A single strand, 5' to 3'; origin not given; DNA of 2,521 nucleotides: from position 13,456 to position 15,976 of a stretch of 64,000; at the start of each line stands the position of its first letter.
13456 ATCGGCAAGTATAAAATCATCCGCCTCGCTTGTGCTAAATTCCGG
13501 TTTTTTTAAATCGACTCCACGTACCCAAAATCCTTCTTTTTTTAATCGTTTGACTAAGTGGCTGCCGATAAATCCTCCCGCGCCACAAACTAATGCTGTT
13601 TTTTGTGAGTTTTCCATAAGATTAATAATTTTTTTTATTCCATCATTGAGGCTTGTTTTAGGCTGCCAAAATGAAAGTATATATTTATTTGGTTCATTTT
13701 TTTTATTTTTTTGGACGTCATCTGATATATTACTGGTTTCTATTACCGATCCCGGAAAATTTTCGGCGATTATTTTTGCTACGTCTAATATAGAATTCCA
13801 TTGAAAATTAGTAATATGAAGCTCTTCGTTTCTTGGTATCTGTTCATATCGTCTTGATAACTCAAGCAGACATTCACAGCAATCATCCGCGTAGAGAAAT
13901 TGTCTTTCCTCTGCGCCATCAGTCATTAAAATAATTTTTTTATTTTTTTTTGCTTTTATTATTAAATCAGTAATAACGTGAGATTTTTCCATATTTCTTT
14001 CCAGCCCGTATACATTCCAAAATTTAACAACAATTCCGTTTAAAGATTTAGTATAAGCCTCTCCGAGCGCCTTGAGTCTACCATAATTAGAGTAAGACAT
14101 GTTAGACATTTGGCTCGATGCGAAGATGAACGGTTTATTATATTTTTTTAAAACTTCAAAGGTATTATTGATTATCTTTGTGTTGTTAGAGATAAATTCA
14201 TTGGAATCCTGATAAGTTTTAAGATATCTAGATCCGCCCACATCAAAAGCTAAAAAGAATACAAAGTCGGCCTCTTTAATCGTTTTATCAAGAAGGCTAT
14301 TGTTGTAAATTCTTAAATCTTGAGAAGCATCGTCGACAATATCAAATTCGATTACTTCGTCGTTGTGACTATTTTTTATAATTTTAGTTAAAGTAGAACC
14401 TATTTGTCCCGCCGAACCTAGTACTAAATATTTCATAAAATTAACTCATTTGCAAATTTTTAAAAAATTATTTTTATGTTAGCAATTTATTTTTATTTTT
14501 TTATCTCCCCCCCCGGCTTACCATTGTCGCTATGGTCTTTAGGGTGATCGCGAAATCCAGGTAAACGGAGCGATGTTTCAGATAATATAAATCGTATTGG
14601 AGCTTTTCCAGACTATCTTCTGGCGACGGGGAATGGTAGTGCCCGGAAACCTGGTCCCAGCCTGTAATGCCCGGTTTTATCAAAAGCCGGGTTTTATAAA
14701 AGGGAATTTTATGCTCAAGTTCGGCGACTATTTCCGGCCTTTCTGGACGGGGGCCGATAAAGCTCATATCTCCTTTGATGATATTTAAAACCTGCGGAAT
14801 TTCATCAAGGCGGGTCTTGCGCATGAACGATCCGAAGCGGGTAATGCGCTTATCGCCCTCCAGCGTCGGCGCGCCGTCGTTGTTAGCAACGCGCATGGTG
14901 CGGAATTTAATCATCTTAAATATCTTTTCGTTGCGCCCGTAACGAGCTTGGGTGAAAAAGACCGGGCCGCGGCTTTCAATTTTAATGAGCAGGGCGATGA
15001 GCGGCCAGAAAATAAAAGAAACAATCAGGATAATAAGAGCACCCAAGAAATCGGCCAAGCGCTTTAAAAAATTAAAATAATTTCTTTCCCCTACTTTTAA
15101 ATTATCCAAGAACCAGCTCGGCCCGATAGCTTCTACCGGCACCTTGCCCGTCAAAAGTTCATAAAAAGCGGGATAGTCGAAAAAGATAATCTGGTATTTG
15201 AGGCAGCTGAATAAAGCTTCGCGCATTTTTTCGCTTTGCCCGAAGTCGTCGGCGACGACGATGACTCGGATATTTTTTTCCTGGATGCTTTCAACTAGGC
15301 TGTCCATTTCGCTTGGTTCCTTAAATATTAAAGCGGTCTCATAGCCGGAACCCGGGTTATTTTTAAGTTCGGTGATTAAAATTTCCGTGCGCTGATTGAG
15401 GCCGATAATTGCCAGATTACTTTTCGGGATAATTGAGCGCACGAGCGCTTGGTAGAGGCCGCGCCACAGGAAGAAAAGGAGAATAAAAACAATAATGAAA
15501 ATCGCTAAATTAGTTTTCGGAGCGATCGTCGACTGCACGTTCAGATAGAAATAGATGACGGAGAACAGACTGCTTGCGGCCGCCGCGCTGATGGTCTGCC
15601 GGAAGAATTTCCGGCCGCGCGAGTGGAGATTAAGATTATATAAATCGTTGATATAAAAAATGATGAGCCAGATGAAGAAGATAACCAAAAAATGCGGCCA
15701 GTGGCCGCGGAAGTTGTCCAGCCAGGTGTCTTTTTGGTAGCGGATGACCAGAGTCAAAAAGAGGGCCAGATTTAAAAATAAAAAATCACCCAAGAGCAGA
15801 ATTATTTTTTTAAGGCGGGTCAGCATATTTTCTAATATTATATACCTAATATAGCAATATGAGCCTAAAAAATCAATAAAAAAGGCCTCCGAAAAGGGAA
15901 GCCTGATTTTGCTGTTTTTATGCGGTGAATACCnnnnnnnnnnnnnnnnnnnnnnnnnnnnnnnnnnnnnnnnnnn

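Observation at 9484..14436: RmlD-like/GDP-mannose-3,5-epimerase fusion in the same locus as a GT11 enzyme: possible L-galactose (or unusual 6-deoxy-L-hexose) glycan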

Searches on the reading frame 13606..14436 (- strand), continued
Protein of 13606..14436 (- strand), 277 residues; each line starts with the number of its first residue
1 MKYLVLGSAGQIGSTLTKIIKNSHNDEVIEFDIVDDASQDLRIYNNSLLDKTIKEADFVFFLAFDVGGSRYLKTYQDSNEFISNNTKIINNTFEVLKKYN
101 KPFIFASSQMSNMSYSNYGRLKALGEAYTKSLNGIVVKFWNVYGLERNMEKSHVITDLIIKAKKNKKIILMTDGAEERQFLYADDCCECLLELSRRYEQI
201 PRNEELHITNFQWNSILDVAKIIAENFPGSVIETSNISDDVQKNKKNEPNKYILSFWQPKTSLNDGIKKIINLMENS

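Call 68: search_protein_families(library=pfam, proteins=[P0245, P0307, P0308, P0333, P0357], max_evalue=0.01)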
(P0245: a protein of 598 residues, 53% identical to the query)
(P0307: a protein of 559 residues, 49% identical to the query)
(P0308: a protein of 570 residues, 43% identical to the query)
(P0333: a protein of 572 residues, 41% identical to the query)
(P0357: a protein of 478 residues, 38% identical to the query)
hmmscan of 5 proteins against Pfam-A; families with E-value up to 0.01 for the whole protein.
P0245 (598 aa): 5 families
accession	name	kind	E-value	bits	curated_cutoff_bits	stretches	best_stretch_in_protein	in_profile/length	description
PF01370.27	Epimerase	-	1.3e-25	90.7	20.9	1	4-205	2-238/240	NAD dependent epimerase/dehydratase family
PF00535.33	Glycos_transf_2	-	3.5e-11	43.7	23.3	1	294-416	1-121/168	Glycosyl transferase family 2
PF16363.11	GDP_Man_Dehyd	-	1.3e-08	35.1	27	1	133-221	176-268/332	GDP-mannose 4,6 dehydratase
PF13641.12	Glyco_tranf_2_3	-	8.1e-07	29.7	27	1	293-478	3-198/230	Glycosyltransferase like family 2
PF10111.15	Glyco_tranf_2_2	-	0.0034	17.4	27.3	0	315-400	22-108/276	Glycosyltransferase like family 2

P0307 (559 aa): 2 families
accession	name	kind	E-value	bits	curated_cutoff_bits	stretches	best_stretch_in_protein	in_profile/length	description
PF01370.27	Epimerase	-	6.9e-24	85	20.9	1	293-489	1-230/240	NAD dependent epimerase/dehydratase family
PF16363.11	GDP_Man_Dehyd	-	7.2e-05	22.8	27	0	405-493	150-248/332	GDP-mannose 4,6 dehydratase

P0308 (570 aa): 4 families
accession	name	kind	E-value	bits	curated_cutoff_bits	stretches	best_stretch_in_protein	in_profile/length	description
PF01370.27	Epimerase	-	3.3e-24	86.1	20.9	1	292-489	2-235/240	NAD dependent epimerase/dehydratase family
PF00535.33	Glycos_transf_2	-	6.3e-08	33.2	23.3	1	6-102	3-93/168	Glycosyl transferase family 2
PF13704.12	Glyco_tranf_2_4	-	5.5e-07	30.4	27.5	1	11-104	2-88/98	Glycosyl transferase family 2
PF16363.11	GDP_Man_Dehyd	-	2.3e-05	24.5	27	0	292-350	1-61/332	GDP-mannose 4,6 dehydratase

P0333 (572 aa): 3 families
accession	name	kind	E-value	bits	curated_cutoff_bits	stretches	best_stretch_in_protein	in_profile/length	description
PF01370.27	Epimerase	-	5.7e-19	68.9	20.9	1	3-197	1-233/240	NAD dependent epimerase/dehydratase family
PF00288.32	GHMP_kinases_N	-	9.9e-08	32.5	22.3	1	336-401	18-87/87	GHMP kinases N terminal domain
PF16363.11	GDP_Man_Dehyd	-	0.0079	16.1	27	0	165-215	213-261/332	GDP-mannose 4,6 dehydratase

P0357 (478 aa): 3 families
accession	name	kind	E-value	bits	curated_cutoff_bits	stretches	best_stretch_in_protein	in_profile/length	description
PF01370.27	Epimerase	-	4.8e-19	69.2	20.9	1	4-200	2-235/240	NAD dependent epimerase/dehydratase family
PF13578.12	Methyltransf_24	-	1.5e-11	45.6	26.3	1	316-416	1-104/105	Methyltransferase domain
PF04989.18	RMNT_CmcI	-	1.2e-06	28.9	23.2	1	298-457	19-184/206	Rhamnosyl O-methyltransferase/CmcI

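Call 76: get_annotated_region(hit=H13, flank=6000)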
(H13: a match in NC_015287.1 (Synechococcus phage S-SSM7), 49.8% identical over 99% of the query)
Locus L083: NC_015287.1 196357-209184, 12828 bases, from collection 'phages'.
description: Synechococcus phage S-SSM7, complete genome.
organism: Synechococcus phage S-SSM7 (NCBI taxid 445686)
taxonomy: Viruses; Duplodnaviria; Heunggongvirae; Uroviricota; Caudoviricetes; Kyanoviridae; Lipsvirus; Lipsvirus ssm7
host: Synechococcus sp. WH8109; source: Sargasso Sea; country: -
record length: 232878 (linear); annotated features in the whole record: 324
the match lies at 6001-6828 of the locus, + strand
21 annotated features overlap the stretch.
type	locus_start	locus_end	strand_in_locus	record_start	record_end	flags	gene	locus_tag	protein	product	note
CDS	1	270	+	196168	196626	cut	-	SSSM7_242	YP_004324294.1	hypothetical protein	T4-LIKE GC: 1375; similar to Os02g0828500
CDS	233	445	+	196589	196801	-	-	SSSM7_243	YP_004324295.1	hypothetical protein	T4-LIKE GC: 62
CDS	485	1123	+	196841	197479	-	-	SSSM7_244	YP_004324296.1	peroxyredoxin antioxidant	T4-LIKE GC: 1143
CDS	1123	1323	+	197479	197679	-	-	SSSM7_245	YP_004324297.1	Phd-like antitoxin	T4-LIKE GC: 1376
CDS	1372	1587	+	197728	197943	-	-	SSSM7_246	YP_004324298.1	hypothetical protein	T4-LIKE GC: 249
CDS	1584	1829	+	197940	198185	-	-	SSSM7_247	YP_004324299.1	hypothetical protein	T4-LIKE GC: 250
CDS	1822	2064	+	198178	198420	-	-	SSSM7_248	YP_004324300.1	hypothetical protein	T4-LIKE GC: 1377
CDS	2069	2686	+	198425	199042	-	-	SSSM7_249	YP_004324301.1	2OG-Fe(II) oxygenase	T4-LIKE GC: 240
CDS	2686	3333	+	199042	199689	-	-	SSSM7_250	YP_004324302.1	2OG-Fe(II) oxygenase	T4-LIKE GC: 101; contains PF05721 domain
CDS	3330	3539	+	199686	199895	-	-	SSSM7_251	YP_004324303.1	hypothetical protein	T4-LIKE GC: 1378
CDS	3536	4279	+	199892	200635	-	-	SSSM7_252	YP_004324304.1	nucleotide-sugar epimerase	T4-LIKE GC: 265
CDS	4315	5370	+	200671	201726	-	-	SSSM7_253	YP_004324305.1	nucleotide-sugar epimerase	T4-LIKE GC: 1237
CDS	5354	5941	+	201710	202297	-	-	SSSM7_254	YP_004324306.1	hypothetical protein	T4-LIKE GC: 1379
CDS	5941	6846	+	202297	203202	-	-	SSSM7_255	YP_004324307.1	nucleotide-sugar epimerase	T4-LIKE GC: 254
CDS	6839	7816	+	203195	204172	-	-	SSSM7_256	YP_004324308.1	putative transferase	T4-LIKE GC: 1238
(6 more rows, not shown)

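Call 77: get_annotated_region(hit=H15, flank=6000)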
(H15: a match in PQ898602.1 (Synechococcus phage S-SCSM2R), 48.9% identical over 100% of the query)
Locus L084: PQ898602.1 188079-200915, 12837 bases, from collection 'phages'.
description: Synechococcus phage S-SCSM2R, complete genome.
organism: Synechococcus phage S-SCSM2R (NCBI taxid 3400247)
taxonomy: Viruses
host: Synechococcus sp. WH7803; source: South China Sea; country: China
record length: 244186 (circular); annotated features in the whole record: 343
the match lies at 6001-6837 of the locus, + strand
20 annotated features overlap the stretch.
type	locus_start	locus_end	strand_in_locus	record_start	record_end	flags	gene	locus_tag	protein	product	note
tRNA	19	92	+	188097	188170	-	-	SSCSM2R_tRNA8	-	tRNA-Pro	-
CDS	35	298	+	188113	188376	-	-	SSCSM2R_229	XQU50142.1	VapB46 antitoxin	-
CDS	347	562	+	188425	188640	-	-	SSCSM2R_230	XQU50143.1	hypothetical protein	-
CDS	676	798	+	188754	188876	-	-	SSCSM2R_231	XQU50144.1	hypothetical protein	-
CDS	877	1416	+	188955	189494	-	-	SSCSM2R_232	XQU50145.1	hypothetical protein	-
CDS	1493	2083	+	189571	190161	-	-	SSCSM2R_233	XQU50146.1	baseplate protein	-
CDS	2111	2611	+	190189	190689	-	-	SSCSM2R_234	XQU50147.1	baseplate protein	-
ncRNA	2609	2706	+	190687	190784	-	-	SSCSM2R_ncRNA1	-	wcaG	-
CDS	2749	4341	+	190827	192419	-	-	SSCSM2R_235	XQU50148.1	2OG-Fe(II) oxygenase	-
CDS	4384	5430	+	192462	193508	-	-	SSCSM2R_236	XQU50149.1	nucleoside-diphosphate-sugar epimerase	-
CDS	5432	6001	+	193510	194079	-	-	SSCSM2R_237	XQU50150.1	hypothetical protein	-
CDS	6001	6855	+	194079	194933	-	-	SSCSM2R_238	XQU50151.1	nucleoside-diphosphate-sugar epimerase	-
CDS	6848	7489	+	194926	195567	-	-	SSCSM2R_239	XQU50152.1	hypothetical protein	-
CDS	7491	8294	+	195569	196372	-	-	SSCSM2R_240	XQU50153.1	glycosyltransferase family 10 protein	-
CDS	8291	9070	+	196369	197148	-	-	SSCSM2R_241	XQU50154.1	hypothetical protein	-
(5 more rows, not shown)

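Call 90: search_dna_similar(query=window:13606-14436:-, collection=phages, mode=protein, max_evalue=1e-30, max_rows=30)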
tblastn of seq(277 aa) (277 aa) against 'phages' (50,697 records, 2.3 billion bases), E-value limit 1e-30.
Records with a match: 17; places in all: 17; records where one place covers at least 80% of the query: 17.
Best place of each record, by identity: <60% 17.
By first word of the organism name: Synechococcus 9; Prochlorococcus 4; Marine 3; Cyanophage 1.
By host as written in the record: Synechococcus sp. MW02 4; - 4; Synechococcus sp. WH8109 3; Prochlorococcus sp. NATL1A 2; Synechococcus sp. LTWRED 1; Prochlorococcus marinus NATL2A 1; Synechococcus sp. WH8102 1; Synechococcus sp. WH7803 1.
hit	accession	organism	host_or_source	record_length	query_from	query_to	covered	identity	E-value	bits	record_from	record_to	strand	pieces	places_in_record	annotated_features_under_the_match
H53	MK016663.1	Synechococcus phage S-H68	Synechococcus sp. LTWRED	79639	1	276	100%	53.7%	8e-76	256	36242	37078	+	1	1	nucleotide-sugar epimerase | transaldolase | glycosyltransferase family 11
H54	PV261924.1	Synechococcus phage RN05-S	Synechococcus sp. MW02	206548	1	276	100%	53.4%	2e-75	255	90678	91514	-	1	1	NAD dependent epimerase/dehydratase family | transaldolase/fructose-6-phosphate aldolase | glycosyltransferase family 11 protein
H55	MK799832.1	Synechococcus phage S-B05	Synechococcus sp. MW02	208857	1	276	100%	53.4%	2e-75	255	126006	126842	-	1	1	putative nucleotide-sugar epimerase | transaldolase-like protein | glycosyltransferase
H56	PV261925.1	Synechococcus phage RB11-B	Synechococcus sp. MW02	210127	1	276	100%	53.4%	2e-75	255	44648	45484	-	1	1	NAD dependent epimerase/dehydratase family | transaldolase/fructose-6-phosphate aldolase | glycosyltransferase family 11 protein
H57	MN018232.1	Synechococcus phage S-B43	Synechococcus sp. MW02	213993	1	276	100%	53.4%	2e-75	255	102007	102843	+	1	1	putative nucleotide-sugar epimerase | TalC-like protein | glycosyltransferase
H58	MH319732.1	Marine virus AG-345-E02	single cell amplified by WGA-X; seawater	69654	2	276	99%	51.3%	6e-76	256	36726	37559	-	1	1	record has no annotation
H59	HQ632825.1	Prochlorococcus phage P-SSM5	Prochlorococcus marinus NATL2A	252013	2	276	99%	51.3%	1e-75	255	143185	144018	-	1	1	hypothetical protein | glycosyltransferase family 2 protein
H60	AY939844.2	Prochlorococcus phage P-SSM2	Prochlorococcus sp. NATL1A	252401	2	276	99%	51.3%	1e-75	255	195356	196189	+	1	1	nucleotide-sugar epimerase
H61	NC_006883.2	Prochlorococcus phage P-SSM2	Prochlorococcus sp. NATL1A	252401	2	276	99%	51.3%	1e-75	255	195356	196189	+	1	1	nucleotide-sugar epimerase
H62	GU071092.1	Prochlorococcus phage P-SSM2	-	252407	2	276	99%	51.3%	1e-75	255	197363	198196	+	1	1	conserved hypothetical protein | glycosyltransferase family 2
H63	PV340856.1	Synechococcus phage Sf-FS3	Synechococcus sp. WH8102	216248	1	276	100%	49.3%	7e-70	239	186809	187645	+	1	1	NAD-dependent epimerase/dehydratase | methyltransferase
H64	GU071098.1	Synechococcus phage S-SSM7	Synechococcus sp. WH8109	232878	2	274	99%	49.8%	5e-76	256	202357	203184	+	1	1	nucleotide-sugar epimerase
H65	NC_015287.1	Synechococcus phage S-SSM7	Synechococcus sp. WH8109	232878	2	274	99%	49.8%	5e-76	256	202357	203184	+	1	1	nucleotide-sugar epimerase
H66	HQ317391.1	Cyanophage S-SSM6a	Synechococcus sp. WH8109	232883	2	274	99%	49.8%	5e-76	256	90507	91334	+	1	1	hypothetical protein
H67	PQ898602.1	Synechococcus phage S-SCSM2R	Synechococcus sp. WH7803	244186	1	276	100%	48.9%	2e-75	254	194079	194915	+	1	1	nucleoside-diphosphate-sugar epimerase | hypothetical protein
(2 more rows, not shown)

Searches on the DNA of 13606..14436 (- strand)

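Call 93: search_dna_similar(query=L030:8864-10807:+, collection=ecoli_genomes, mode=distant, max_evalue=0.00001, max_rows=10)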
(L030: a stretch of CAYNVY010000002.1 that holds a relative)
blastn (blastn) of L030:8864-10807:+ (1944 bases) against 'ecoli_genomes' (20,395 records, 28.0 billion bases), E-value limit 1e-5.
No match.

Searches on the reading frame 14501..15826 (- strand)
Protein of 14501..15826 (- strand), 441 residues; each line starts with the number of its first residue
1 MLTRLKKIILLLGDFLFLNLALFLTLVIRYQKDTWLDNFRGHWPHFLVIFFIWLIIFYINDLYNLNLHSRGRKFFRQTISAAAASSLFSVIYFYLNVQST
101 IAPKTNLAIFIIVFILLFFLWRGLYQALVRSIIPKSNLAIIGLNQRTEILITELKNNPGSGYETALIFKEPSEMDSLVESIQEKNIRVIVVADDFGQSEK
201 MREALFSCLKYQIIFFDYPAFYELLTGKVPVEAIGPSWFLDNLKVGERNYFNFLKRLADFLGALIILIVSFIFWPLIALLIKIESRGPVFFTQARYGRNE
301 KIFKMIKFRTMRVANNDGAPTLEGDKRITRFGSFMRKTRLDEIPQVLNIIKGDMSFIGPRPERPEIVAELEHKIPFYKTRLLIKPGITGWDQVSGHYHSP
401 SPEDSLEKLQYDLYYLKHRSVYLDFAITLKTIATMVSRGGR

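Call 3: search_protein_families(library=pfam, proteins=[window:14501-15826:-], max_evalue=0.001)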
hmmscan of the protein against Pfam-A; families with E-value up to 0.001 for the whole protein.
window:14501-15826:- (441 aa): 2 families
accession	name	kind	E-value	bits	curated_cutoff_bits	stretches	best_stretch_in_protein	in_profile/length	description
PF02397.22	Bac_transf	-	3.1e-61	206.5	27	1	255-436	1-178/179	Bacterial sugar transferase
PF13727.12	CoA_binding_3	-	1.7e-06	28.6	25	1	59-173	2-115/175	CoA-binding domain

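Call 4: search_protein_families(library=ncbifam, proteins=[window:14501-15826:-], max_evalue=0.001)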
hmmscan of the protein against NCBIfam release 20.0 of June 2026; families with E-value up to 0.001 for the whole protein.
window:14501-15826:- (441 aa): 10 families
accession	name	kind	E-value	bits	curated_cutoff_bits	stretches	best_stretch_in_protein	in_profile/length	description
TIGR03025.1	EPS_sugtrans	subfamily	1.2e-103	347.8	295.55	1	13-438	2-441/445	exopolysaccharide biosynthesis polyprenyl glycosylphosphotransferase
TIGR03013.1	EpsB_2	subfamily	1.8e-87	294.3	393.35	1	14-437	3-438/443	TIGR03013 family XrtA/PEP-CTERM system glycosyltransferase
TIGR03023.1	WcaJ_sugtrans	equivalog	3.9e-84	283.5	410.75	1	14-436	3-447/453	undecaprenyl-phosphate glucose phosphotransferase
TIGR03022.1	WbaP_sugtrans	subfamily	9.3e-55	186.7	403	2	322-440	343-454/456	undecaprenyl-phosphate galactose phosphotransferase WbaP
NF007518.0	PRK10124.1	equivalog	2.8e-44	151.6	684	1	46-432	52-454/464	undecaprenyl-phosphate glucose phosphotransferase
NF052601.1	undeca_RfbP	equivalog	5.3e-43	147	330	2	322-436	129-236/244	undecaprenyl-phosphate galactose phosphotransferase family protein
NF050817.1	PolSacchBiosHfsE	equivalog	1.5e-36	126.2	750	1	253-435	270-459/467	polysaccharide biosynthesis protein HfsE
NF041877.1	EPS_EpsZ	equivalog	3.3e-34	118.3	800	1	181-437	191-454/459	exopolysaccharide biosynthesis polyisoprenyl-phosphate hexose-1-phosphate transferase EpsZ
NF011751.0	PRK15204.1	equivalog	1e-26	93.6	907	1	252-440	277-474/476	undecaprenyl-phosphate galactose phosphotransferase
NF045514.1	glycotran_HepC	equivalog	9.7e-24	83.9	140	1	247-361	109-211/220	heterocyst development glycosyltransferase HepC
